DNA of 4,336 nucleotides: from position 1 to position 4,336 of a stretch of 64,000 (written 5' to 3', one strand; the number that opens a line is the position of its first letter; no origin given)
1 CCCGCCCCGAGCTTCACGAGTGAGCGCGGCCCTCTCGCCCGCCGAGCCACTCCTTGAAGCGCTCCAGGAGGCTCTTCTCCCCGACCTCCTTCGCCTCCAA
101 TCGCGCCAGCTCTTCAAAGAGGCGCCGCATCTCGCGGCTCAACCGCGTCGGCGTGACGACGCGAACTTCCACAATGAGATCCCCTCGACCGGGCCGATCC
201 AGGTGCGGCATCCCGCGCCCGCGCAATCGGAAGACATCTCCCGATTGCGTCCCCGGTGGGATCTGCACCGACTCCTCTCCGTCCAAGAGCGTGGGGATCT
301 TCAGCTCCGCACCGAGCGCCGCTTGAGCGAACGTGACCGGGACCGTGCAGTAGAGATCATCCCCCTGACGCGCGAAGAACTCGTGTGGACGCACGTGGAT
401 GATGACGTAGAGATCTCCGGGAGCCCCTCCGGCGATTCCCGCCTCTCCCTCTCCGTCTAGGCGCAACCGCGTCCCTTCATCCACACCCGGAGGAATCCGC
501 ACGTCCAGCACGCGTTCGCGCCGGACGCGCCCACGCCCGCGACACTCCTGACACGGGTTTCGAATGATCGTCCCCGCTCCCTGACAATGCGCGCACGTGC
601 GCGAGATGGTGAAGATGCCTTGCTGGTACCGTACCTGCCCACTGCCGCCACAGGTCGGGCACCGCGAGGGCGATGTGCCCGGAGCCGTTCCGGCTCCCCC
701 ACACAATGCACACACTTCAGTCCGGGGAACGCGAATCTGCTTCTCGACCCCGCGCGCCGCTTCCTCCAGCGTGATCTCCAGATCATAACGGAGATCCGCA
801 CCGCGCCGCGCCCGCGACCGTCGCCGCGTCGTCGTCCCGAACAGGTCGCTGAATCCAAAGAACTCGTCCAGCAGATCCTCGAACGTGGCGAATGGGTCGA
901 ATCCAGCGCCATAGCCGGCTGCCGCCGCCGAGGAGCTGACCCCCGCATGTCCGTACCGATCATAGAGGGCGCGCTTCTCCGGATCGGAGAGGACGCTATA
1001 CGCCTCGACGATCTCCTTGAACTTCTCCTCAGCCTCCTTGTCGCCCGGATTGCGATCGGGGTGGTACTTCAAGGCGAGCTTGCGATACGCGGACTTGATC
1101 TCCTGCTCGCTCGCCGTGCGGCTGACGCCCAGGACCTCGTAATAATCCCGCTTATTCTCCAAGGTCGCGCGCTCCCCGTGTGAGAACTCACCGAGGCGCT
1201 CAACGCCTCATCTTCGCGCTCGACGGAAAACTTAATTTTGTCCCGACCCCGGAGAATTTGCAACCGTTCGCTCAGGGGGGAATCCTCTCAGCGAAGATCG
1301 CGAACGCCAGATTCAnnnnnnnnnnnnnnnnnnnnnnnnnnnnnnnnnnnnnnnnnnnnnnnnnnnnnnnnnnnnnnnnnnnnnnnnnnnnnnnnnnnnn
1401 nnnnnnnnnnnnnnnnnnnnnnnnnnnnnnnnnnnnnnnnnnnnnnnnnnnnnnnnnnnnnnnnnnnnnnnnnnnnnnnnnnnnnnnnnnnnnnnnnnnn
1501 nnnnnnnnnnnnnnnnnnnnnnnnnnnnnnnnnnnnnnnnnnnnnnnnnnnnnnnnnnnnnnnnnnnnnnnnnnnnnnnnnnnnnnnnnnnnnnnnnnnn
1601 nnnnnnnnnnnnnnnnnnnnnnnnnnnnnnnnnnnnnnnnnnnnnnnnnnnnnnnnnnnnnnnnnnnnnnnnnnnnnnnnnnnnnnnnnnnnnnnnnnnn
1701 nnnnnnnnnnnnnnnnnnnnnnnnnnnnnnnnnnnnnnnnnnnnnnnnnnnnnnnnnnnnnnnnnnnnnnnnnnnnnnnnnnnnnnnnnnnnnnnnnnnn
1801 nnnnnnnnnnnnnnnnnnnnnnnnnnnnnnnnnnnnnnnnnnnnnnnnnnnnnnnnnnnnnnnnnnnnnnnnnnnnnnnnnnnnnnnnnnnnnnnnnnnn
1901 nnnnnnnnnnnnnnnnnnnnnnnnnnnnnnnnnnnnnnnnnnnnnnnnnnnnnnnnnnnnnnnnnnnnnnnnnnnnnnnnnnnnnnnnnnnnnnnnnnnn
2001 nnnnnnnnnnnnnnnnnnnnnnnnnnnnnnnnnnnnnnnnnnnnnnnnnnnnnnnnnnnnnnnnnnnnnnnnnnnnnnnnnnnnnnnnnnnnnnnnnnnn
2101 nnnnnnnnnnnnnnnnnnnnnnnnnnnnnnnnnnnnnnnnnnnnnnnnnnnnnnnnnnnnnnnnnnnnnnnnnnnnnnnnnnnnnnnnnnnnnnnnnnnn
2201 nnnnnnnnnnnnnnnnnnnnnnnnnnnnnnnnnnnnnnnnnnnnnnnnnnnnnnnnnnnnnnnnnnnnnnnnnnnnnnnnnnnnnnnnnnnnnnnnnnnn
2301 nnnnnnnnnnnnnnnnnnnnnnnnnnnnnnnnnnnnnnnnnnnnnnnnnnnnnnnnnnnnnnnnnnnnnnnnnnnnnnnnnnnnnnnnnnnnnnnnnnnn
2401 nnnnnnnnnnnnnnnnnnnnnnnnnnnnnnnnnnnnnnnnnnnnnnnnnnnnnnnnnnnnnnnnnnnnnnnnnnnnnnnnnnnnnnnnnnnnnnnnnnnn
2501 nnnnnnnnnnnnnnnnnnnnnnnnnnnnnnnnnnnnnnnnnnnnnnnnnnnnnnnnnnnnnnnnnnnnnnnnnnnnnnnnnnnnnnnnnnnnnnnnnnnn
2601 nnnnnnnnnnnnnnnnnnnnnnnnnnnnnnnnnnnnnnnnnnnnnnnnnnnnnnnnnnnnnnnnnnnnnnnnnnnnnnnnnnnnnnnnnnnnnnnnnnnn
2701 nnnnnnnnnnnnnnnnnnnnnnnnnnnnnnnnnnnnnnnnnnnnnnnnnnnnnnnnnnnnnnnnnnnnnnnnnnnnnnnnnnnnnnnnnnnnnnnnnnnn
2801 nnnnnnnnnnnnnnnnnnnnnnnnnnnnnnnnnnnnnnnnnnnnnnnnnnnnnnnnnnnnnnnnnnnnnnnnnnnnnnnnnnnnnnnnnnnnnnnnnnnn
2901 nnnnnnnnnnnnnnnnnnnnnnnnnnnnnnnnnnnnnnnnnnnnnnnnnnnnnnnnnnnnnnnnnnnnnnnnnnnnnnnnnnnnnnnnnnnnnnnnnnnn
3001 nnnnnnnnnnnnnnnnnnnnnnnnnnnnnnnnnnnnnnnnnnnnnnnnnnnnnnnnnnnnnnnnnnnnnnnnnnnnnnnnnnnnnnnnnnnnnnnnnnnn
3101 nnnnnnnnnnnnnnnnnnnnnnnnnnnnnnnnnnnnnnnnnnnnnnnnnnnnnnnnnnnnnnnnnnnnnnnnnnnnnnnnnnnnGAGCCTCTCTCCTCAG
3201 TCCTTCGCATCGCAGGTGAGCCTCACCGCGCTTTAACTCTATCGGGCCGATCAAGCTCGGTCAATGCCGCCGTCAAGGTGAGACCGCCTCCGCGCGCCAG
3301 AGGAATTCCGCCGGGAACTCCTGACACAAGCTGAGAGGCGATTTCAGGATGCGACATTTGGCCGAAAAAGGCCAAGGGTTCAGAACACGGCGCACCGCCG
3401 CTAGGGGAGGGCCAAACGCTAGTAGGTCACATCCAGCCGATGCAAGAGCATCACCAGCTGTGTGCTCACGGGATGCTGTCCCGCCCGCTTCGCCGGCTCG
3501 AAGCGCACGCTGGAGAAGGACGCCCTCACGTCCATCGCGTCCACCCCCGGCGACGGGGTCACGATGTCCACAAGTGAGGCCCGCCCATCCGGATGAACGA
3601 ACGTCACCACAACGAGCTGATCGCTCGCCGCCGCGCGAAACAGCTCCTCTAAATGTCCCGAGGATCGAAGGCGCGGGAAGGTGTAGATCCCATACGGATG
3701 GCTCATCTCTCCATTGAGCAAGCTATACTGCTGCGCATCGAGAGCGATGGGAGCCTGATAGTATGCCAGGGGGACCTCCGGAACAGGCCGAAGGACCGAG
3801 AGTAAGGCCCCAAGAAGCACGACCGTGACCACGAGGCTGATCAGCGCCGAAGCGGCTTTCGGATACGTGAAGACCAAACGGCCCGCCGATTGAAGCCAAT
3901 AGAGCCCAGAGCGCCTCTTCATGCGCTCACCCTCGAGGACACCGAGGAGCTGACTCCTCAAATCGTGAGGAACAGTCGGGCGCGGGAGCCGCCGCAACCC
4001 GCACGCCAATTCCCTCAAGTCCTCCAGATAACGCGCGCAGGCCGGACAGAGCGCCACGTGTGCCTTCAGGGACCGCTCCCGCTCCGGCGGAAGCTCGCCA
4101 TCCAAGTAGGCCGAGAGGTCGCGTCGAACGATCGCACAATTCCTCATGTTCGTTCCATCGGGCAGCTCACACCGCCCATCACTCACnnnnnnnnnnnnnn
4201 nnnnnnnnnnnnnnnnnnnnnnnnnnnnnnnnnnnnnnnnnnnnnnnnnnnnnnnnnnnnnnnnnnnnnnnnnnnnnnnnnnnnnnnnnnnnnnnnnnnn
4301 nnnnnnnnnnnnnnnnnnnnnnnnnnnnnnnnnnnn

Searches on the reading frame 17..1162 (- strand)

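Call 45: search_protein_families(library=pfam, proteins=[window:17-1162:-], max_evalue=0.001)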
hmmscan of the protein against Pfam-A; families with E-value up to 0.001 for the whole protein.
window:17-1162:- (382 aa): 3 families
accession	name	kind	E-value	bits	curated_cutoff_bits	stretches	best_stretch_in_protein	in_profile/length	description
PF01556.23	DnaJ_C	-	1.7e-55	187.7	26.6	1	124-338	1-152/152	DnaJ C terminal domain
PF00226.36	DnaJ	-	8.7e-32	109.5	27.8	1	6-68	1-63/63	DnaJ domain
PF00684.25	DnaJ_CXXCXGXG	-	1.5e-14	54.4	32.7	1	151-211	1-65/65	DnaJ central domain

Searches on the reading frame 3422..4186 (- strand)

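Call 45: search_protein_families(library=pfam, proteins=[window:3422-4186:-], max_evalue=0.001)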
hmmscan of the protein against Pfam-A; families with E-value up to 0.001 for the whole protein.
window:3422-4186:- (255 aa): 1 family
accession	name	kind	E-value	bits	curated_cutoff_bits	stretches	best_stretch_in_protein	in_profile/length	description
PF13490.11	zf-HC2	-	1.8e-11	44.3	22.2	1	17-51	1-35/35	Putative zinc-finger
